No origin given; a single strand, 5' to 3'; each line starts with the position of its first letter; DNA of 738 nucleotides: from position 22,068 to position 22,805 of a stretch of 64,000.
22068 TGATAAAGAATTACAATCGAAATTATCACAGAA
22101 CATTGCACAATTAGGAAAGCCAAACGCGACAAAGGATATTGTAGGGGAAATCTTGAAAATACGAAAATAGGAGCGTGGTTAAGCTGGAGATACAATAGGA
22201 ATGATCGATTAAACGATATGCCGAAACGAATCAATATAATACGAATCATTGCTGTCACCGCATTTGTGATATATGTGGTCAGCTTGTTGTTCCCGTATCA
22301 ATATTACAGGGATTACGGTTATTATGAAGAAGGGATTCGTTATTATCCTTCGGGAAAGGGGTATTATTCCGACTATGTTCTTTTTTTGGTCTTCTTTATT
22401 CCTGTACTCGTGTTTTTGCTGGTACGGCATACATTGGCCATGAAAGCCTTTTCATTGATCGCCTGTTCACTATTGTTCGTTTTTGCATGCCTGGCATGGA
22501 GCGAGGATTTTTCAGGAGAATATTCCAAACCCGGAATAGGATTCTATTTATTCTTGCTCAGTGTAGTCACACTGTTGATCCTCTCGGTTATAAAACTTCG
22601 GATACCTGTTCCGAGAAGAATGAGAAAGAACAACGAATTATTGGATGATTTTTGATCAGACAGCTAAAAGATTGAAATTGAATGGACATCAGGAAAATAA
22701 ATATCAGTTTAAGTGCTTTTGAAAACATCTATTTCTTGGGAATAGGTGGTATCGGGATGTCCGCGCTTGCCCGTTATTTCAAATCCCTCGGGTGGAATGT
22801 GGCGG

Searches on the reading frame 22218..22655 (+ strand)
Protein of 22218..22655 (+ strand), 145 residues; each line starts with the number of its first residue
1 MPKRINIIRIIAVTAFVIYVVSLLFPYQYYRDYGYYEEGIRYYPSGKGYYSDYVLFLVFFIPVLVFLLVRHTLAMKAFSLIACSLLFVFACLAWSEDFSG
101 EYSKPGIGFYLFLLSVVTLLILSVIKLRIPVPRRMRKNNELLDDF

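Call 3: search_protein_families(library=pfam, proteins=[window:22218-22655:+], max_evalue=0.01)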
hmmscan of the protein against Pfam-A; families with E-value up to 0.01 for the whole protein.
window:22218-22655:+ (145 aa): 0 families

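Call 4: search_protein_families(library=ncbifam, proteins=[window:22218-22655:+], max_evalue=0.01)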
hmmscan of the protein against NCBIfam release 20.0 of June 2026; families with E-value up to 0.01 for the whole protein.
window:22218-22655:+ (145 aa): 0 families

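Call 69: search_protein_families(library=pfam, proteins=[window:22218-22655:+], max_evalue=10)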
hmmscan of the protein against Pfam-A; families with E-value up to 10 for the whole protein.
window:22218-22655:+ (145 aa): 2 families
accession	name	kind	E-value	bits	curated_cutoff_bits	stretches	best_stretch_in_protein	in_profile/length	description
PF00487.30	FA_desaturase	-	1.4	9.1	29.7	1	19-98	107-185/253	Fatty acid desaturase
PF09843.14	DUF2070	-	1.7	7.3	30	1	11-125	74-171/561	Predicted membrane protein (DUF2070)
